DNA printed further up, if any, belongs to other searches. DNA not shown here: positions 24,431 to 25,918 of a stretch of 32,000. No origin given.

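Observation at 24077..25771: Nudix hydrolase plus orphan 396-aa protein with a cryptic nitrilase-superfamily Glu-Lys-Glu-Cys tetrad, wedged between argG and argH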

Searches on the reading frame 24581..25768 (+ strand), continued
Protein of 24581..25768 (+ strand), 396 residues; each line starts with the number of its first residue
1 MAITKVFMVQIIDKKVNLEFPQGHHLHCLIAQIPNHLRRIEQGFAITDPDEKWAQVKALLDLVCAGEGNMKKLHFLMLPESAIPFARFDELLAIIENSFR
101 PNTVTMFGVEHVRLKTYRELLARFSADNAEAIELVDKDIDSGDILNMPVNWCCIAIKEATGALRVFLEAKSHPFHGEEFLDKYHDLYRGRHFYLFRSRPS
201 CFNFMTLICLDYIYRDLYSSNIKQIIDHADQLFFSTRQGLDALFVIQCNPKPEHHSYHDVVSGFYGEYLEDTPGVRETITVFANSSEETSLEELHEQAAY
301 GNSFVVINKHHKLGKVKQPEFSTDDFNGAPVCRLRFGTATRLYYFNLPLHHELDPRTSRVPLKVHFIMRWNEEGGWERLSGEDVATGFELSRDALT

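Call 31: search_solved_structures(query=A2, max_evalue=10, show_alignments=3)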
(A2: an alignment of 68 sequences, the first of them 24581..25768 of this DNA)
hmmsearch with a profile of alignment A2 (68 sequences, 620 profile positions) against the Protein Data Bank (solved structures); distinct sequences matched with E-value up to 10: 10.
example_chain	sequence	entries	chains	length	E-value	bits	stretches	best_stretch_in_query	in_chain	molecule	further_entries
9o59_A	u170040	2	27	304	0.3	12.7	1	365-505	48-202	Z4-Cage Nanoparticle | Octahedral Z4-Cage Nanoparticle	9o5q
5g3o_A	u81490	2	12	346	0.49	12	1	45-82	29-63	FORMAMIDASE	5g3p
2plq_A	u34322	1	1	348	0.62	11.7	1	46-82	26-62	Aliphatic amidase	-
4lf0_A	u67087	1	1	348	0.62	11.7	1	46-82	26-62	Aliphatic amidase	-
4gyl_A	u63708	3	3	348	0.62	11.7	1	46-82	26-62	Aliphatic amidase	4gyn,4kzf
9d92_A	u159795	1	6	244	0.69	11.6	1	367-595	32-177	Z4 c3i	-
2uxy_A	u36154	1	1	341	0.84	11.3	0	48-82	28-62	ALIPHATIC AMIDASE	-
2e2k_A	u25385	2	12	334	2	10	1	45-82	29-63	Formamidase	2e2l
2dyu_A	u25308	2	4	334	2.1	10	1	45-82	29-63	Formamidase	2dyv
8gl3_A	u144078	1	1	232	3.9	9.1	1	492-605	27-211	pRLB-519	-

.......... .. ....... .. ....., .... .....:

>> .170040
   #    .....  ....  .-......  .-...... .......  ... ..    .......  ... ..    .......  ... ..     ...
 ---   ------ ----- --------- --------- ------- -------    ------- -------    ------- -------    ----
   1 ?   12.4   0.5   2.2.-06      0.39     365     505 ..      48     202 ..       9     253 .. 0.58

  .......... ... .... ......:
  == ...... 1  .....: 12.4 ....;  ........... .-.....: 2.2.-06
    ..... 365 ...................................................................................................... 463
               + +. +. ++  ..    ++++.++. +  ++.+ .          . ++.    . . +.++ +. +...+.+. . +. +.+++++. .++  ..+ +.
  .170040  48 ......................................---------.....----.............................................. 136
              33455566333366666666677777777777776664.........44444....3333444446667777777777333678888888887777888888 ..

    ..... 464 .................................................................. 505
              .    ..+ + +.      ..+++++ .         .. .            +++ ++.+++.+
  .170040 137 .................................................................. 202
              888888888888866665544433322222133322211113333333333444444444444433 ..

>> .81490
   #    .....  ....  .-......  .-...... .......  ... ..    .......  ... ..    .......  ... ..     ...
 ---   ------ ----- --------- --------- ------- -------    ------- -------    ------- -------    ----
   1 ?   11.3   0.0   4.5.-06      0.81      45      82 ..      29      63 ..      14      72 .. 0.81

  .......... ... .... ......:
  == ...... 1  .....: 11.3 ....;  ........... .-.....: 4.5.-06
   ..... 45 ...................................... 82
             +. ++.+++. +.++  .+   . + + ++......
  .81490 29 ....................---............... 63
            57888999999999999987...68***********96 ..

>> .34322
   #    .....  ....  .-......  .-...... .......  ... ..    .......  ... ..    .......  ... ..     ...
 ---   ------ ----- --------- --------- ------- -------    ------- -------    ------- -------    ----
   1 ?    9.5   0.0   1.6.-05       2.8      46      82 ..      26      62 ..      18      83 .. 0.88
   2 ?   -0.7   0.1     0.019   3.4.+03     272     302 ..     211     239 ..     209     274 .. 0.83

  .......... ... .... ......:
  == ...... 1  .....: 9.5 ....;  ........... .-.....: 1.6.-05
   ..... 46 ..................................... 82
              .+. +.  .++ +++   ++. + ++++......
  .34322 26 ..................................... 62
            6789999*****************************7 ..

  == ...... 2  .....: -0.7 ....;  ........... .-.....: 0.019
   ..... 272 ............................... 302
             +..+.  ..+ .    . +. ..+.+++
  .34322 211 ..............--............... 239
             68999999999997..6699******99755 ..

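Call 35: search_protein_families(library=pfam, proteins=[L048:2531-4420:+, L048:6221-7420:-, L035:3358-4515:+, L035:6184-7623:-, L015:1917-4754:+, L026:3337-4503:-, L026:6195-7808:-, L067:6878-8659:-, L073:6175-6600:-, L070:7411-8649:-], max_evalue=0.00001)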
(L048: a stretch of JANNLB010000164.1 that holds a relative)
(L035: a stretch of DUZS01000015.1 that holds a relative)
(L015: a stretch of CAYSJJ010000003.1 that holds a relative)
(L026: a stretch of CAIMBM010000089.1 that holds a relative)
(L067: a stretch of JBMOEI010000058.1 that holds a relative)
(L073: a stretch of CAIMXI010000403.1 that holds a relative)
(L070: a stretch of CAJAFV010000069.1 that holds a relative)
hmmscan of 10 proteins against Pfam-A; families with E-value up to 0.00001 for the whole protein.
L048:2531-4420:+ (630 aa): 8 families
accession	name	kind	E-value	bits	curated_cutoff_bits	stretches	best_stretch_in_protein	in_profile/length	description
PF00005.33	ABC_tran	-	5.4e-52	176.5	25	2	20-185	2-137/137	ABC transporter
PF16326.10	ABC_tran_CTD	-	4.8e-21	75.2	32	1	558-626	1-68/69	ABC transporter C-terminal domain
PF13304.12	AAA_21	-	2.7e-18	67.5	27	0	147-212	228-299/304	AAA domain, putative AbiEii toxin, Type IV TA system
PF02463.25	SMC_N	-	1.6e-10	41.3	40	0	349-504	28-206/220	RecF/RecN/SMC N terminal domain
PF12848.13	ABC_tran_Xtn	-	3e-08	34.1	25.9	1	225-299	2-78/85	ABC transporter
PF13555.12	AAA_29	-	5e-08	33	27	0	19-46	12-39/61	P-loop containing region of AAA domain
PF13401.12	AAA_22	-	6.9e-08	33.3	27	0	350-428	10-79/130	AAA domain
PF13191.12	AAA_16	-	9.6e-06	26.6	32.6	0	350-484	29-157/167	AAA ATPase domain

L048:6221-7420:- (400 aa): 2 families
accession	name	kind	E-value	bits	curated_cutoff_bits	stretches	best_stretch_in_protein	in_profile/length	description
PF07690.21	MFS_1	-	5.8e-39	134.4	33.4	2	23-300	1-282/347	Major Facilitator Superfamily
PF00083.30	Sugar_tr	-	5.2e-10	39.2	22.3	1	56-190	49-189/452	Sugar (and other) transporter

L035:3358-4515:+ (386 aa): 2 families
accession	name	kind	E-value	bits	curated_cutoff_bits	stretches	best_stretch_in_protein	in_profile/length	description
PF01966.28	HD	-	2.8e-11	44.1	22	1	185-302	2-114/116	HD domain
PF01336.31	tRNA_anti-codon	-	1.5e-08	34.9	27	1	46-112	6-74/75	OB-fold nucleic acid binding domain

L035:6184-7623:- (480 aa): 7 families
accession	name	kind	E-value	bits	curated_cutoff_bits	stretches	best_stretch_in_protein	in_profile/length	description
PF00158.32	Sigma54_activat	-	1.1e-74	250.2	20.2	1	145-311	1-167/168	Sigma-54 interaction domain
PF00072.30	Response_reg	-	1e-29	103.4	30.2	1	6-115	1-110/111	Response regulator receiver domain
PF25601.1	AAA_lid_14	-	5.4e-23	81.1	27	1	317-390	1-74/87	AAA+ ATPase lid domain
PF14532.12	Sigma54_activ_2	-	4.9e-21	75.9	25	1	146-316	1-138/138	Sigma-54 interaction domain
PF02954.25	HTH_8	-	4e-15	55.7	22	1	433-472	2-41/42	Bacterial regulatory protein, Fis family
PF07728.20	AAA_5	-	4.6e-06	27.1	22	1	169-295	2-128/139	AAA domain (dynein-related subfamily)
PF01078.27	Mg_chelatase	-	9.7e-06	25.6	20.3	0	221-295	89-166/207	Magnesium chelatase, subunit ChlI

L015:1917-4754:+ (946 aa): 5 families
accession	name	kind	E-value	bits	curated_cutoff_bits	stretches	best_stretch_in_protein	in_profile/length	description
PF00133.28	tRNA-synt_1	-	9.8e-144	479.6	22.7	1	49-662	2-414/414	tRNA synthetases class I (I, L, M and V)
PF08264.19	Anticodon_1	-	1.1e-29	103.7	25.1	1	706-860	1-147/148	Anticodon-binding domain of tRNA ligase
PF09334.17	tRNA-synt_1g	-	2e-23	83.2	20.1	1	79-164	8-90/391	tRNA synthetases class I (M)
PF01406.26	tRNA-synt_1e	-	3.6e-09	36.9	27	1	605-668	235-298/301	tRNA synthetases class I (C) catalytic domain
PF01921.24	tRNA-synt_1f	-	1.1e-06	28.3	27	1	612-679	271-338/360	tRNA synthetases class I (K)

L026:3337-4503:- (389 aa): 1 family
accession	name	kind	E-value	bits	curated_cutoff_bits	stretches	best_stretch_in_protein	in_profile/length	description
PF00871.23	Acetate_kinase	-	9.3e-149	495.8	22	1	2-385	1-392/392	Acetokinase family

L026:6195-7808:- (538 aa): 2 families
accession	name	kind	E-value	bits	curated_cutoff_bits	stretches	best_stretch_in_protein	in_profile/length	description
PF00015.26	MCPsignal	-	2.6e-41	141.7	34.6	1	341-495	2-170/172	Methyl-accepting chemotaxis protein (MCP) signalling domain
PF00672.30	HAMP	-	3.4e-06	27.7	25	1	229-270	11-52/53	HAMP domain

L067:6878-8659:- (594 aa): 7 families
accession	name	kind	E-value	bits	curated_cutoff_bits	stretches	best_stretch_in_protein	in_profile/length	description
PF02775.26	TPP_enzyme_C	-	1.8e-23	83.5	21.9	1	372-517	1-149/151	Thiamine pyrophosphate enzyme, C-terminal TPP binding domain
PF01855.24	POR_N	-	3.1e-10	40.6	27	1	33-180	10-165/231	Pyruvate flavodoxin/ferredoxin oxidoreductase, thiamine diP-bdg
PF00037.32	Fer4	-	4.2e-09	36.3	21.1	0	568-590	1-23/24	4Fe-4S binding domain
PF12837.12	Fer4_6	-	2.9e-07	30.5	25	0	567-590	1-24/24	4Fe-4S binding domain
PF12797.12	Fer4_2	-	9.8e-07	28.8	24.5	0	534-552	3-20/22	4Fe-4S binding domain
PF13292.11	DXP_synthase_N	-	2.1e-06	27.7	21.2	1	394-452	114-173/274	1-deoxy-D-xylulose-5-phosphate synthase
PF12838.12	Fer4_7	-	4.7e-06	27.4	27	0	540-589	1-52/52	4Fe-4S dicluster domain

L073:6175-6600:- (142 aa): 0 families

L070:7411-8649:- (413 aa): 1 family
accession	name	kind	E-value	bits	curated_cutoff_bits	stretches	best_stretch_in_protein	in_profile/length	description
PF07690.21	MFS_1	-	1.9e-40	139.3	33.4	2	36-342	1-313/347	Major Facilitator Superfamily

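Call 37: find_encoding_contigs(protein=P0122, flank=6000, max_places=3)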
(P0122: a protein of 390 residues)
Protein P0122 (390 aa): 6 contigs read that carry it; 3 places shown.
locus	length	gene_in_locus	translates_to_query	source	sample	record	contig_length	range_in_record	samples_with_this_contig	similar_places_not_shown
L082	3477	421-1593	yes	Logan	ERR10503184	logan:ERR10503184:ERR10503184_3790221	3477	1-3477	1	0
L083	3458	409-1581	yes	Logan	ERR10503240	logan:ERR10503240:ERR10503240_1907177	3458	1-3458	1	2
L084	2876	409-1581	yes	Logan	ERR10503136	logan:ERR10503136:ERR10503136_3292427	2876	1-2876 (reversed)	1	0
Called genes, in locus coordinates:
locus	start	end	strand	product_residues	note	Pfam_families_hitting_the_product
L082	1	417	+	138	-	PF00293:NUDIX, PF14815:NUDIX_4 (weak)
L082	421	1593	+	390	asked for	-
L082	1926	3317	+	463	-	PF00206:Lyase_1, PF14698:ASL_C2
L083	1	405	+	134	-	?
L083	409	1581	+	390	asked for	-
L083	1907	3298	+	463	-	PF00206:Lyase_1, PF14698:ASL_C2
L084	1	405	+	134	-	?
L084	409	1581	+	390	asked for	-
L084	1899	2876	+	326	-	?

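Call 38: find_encoding_contigs(protein=P0123, flank=6000, max_places=3)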
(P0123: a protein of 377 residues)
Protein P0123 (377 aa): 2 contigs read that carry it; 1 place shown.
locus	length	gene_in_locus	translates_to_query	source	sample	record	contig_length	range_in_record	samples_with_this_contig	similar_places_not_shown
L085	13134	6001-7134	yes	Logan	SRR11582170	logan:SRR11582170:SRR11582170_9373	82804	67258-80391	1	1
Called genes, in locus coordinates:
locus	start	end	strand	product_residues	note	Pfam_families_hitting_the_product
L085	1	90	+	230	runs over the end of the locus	PF00702:Hydrolase, PF13419:HAD_2, PF13242:Hydrolase_like (weak)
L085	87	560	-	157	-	-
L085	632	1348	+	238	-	-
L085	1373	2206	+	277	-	PF01261:AP_endonuc_2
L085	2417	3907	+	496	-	PF01645:Glu_synthase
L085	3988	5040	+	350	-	PF21088:MS_channel_1st, PF00924:MS_channel_2nd, PF21082:MS_channel_3rd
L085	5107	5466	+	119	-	PF01258:zf-dskA_traR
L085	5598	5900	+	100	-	PF00076:RRM_1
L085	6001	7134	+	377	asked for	-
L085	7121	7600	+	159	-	PF22935:RM44_endonuclase (weak), PF14622:Ribonucleas_3_3, PF00636:Ribonuclease_3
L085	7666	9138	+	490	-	PF07238:PilZ, PF00158:Sigma54_activat, PF14532:Sigma54_activ_2, PF25601:AAA_lid_14, PF02954:HTH_8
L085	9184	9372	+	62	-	-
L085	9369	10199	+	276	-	PF00106:adh_short, PF13561:adh_short_C2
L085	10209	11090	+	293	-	PF13714:PEP_mutase, PF00463:ICL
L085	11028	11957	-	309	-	PF20434:BD-FAE (weak), PF00561:Abhydrolase_1, PF12146:Hydrolase_4, PF12697:Abhydrolase_6 (weak), PF20408:Abhydrolase_11 (faint)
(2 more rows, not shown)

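Call 39: find_encoding_contigs(protein=P0124, flank=6000, max_places=3)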
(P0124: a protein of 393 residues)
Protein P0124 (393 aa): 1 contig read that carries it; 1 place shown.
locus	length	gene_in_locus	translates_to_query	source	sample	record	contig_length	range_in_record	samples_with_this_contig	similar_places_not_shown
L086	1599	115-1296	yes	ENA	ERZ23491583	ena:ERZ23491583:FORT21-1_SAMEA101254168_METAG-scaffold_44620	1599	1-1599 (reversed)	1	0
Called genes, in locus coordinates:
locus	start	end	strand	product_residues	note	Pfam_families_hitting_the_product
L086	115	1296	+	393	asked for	-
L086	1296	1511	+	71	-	PF01252:Peptidase_A8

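Call 40: predict_structure(alignment_id=A2)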
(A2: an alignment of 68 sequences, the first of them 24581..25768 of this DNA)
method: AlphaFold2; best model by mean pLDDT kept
length: 396 residues; sequences in the alignment: 68
mean_pLDDT: 90.8   pTM: 0.92
mean pLDDT of the five models: 90.8, 90.4, 89.8, 89.8, 89.1
residues with pLDDT >= 90: 296; 70-90: 70; 50-70: 20; < 50: 10
segments of 3 or more residues with pLDDT < 50: 389-396
pLDDT, mean of each block of 10 residues (from residue 1): 72 97 90 97 95 98 95 98 98 98 98 98 98 96 91 98 98 85 79 94 96 90 95 95 97 92 85 92 97 82 93 86 90 95 92 62 92 96 71 40
secondary structure, 60 per line:
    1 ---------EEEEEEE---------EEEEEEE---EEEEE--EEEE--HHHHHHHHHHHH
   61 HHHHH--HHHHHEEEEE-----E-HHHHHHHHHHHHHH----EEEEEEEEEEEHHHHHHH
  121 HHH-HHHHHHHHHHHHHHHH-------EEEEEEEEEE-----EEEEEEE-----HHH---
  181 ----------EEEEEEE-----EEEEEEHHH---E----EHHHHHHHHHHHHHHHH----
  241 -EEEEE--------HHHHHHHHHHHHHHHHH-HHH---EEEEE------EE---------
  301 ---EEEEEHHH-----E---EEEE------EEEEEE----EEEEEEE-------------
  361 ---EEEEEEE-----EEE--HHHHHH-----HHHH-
elements in order: E10-16 E26-32 E36-40 E43-46 H49-65 H68-72 E73-77 H85-98 E103-113 H114-123 H125-140 E148-157 E163-169 E191-197 E203-208 H221-236 E242-246 H255-271 E279-283 E304-308 E321-324 E331-336 E341-347 E364-370 E376-378 H381-386 H392-395

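Call 43: fold_search(model_id=the predicted structure, library=pdb)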
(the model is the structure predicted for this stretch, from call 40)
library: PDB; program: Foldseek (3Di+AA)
matches with E <= 10: 665; with E <= 0.001: 48
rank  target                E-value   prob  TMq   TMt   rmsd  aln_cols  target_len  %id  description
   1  5g3o_F                3.7e-09  1.00  0.42  0.57   4.8       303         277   10  Bacillus cereus formamidase (BceAmiF) inhibited with urea. (released 2017-04-12)
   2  3p8k_A                5.7e-09  1.00  0.41  0.57   5.1       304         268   14  Crystal Structure of a putative carbon-nitrogen family hydrolase from Staphylococcus aureus (released 2011-10-19)
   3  5g3o_A                6.8e-09  1.00  0.41  0.55   5.5       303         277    9  Bacillus cereus formamidase (BceAmiF) inhibited with urea. (released 2017-04-12)
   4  2e2k_D                7.2e-09  1.00  0.40  0.49   5.0       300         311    9  Helicobacter pylori formamidase AmiF contains a fine-tuned cysteine-glutamate-lysine catalytic triad (released 2007-02-13)
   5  5g3o_B                8.6e-09  1.00  0.40  0.55   5.6       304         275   10  Bacillus cereus formamidase (BceAmiF) inhibited with urea. (released 2017-04-12)
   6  5g3o_E                1.0e-08  1.00  0.42  0.57   4.6       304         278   10  Bacillus cereus formamidase (BceAmiF) inhibited with urea. (released 2017-04-12)
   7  4kzf                  1.6e-08  1.00  0.46  0.53   6.0       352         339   10  The mechanism of the amidases: The effect of the mutation E142L in the amidase from Geobacillus pallidus (released 2013-08-21)
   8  5g3p_B                1.8e-08  1.00  0.41  0.48   5.6       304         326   10  Bacillus cereus formamidase (BceAmiF) acetylated at the active site. (released 2017-04-12)
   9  5g3o_C                2.0e-08  1.00  0.40  0.55   5.7       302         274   11  Bacillus cereus formamidase (BceAmiF) inhibited with urea. (released 2017-04-12)
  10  5g3o_D                2.1e-08  1.00  0.41  0.56   5.5       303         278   10  Bacillus cereus formamidase (BceAmiF) inhibited with urea. (released 2017-04-12)
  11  2e2k_F                2.4e-08  1.00  0.40  0.49   5.0       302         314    9  Helicobacter pylori formamidase AmiF contains a fine-tuned cysteine-glutamate-lysine catalytic triad (released 2007-02-13)
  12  2dyu_A                3.0e-08  1.00  0.41  0.49   5.0       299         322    9  Helicobacter pylori formamidase AmiF contains a fine-tuned cysteine-glutamate-lysine catalytic triad (released 2007-02-13)
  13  4lf0                  3.8e-08  1.00  0.42  0.48   5.9       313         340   10  The E142D mutant of the amidase from Geobacillus pallidus (released 2013-08-21)
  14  2plq                  4.0e-08  1.00  0.42  0.48   5.8       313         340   10  Crystal structure of the amidase from geobacillus pallidus RAPc8 (released 2007-05-01)
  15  2e2k_C                4.3e-08  1.00  0.40  0.49   5.3       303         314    8  Helicobacter pylori formamidase AmiF contains a fine-tuned cysteine-glutamate-lysine catalytic triad (released 2007-02-13)
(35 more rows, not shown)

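Call 44: fold_search(model_id=the predicted structure, library=viral)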
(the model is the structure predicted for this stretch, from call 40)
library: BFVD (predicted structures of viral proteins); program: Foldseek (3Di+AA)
matches with E <= 10: 379; with E <= 0.001: 0
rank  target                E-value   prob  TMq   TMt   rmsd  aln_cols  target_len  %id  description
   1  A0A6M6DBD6            1.2e-02  0.63  0.23  0.08  12.2       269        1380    9  (no name in the UniProt tables at hand)
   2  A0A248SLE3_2          1.4e-01  0.14  0.12  0.04  13.5       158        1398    8  Replicase [Lobeira virus]
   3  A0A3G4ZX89            1.6e-01  0.18  0.17  0.28   8.2       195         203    7  Uncharacterized protein [Faunusvirus sp.]
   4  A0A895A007            1.8e-01  0.04  0.10  0.10  19.4       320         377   10  (no name in the UniProt tables at hand)
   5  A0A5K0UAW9            2.7e-01  0.18  0.23  0.08  10.3       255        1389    9  DNA repair exonuclease [Yasminevirus sp. GU-2018]
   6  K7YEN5                2.9e-01  0.02  0.12  0.09  22.8       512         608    8  Heat shock protein 70-like protein [Megavirus courdo11]
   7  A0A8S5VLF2            3.0e-01  0.13  0.29  0.18  10.2       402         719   10  (no name in the UniProt tables at hand)
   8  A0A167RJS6            3.2e-01  0.13  0.28  0.31  12.2       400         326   10  Uncharacterized protein [Powai lake megavirus]
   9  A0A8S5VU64            3.4e-01  0.04  0.15  0.13  16.9       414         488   10  DnaB-like replicative helicase [Ackermannviridae sp.]
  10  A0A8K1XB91            3.8e-01  0.09  0.13  0.09  13.0       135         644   18  (no name in the UniProt tables at hand)
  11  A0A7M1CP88            4.1e-01  0.25  0.10  0.17   3.7        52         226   19  (no name in the UniProt tables at hand)
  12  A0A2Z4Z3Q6            4.6e-01  0.09  0.11  0.11  11.4       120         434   10  (no name in the UniProt tables at hand)
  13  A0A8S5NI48            5.5e-01  0.08  0.12  0.10  14.7       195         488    6  Baseplate wedge protein [Siphoviridae sp. ctgu013]
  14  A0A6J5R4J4            5.5e-01  0.08  0.09  0.24  14.0       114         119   10  Uncharacterized protein [uncultured Caudovirales phage]
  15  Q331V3                5.5e-01  0.06  0.13  0.18  15.0       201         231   10  (no name in the UniProt tables at hand)
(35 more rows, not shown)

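Call 50: find_encoding_contigs(protein=P0189, flank=6000, max_places=3)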
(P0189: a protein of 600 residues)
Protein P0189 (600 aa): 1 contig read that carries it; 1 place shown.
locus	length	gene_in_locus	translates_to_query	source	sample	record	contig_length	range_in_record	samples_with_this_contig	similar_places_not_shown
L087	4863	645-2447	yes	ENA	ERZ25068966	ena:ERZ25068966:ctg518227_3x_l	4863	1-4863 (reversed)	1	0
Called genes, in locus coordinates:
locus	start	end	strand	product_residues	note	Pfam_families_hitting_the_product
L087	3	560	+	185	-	?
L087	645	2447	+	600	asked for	-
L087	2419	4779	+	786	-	PF02463:SMC_N, PF13175:AAA_15, PF13476:AAA_23, PF13304:AAA_21 (weak)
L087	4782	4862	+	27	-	?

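Call 51: find_encoding_contigs(protein=P0146, flank=6000, max_places=3)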
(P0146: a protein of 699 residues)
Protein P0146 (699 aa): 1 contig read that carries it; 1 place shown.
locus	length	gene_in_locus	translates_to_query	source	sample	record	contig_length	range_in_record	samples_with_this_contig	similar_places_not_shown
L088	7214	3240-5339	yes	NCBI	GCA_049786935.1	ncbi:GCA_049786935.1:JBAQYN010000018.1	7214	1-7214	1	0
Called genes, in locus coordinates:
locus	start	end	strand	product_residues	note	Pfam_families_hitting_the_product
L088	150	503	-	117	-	-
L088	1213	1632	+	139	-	-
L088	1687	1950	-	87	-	PF03683:UPF0175, PF24001:DUF7317 (faint)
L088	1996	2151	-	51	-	-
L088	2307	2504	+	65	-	PF18929:DUF5678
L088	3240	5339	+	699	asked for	-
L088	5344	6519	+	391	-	-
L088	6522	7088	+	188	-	-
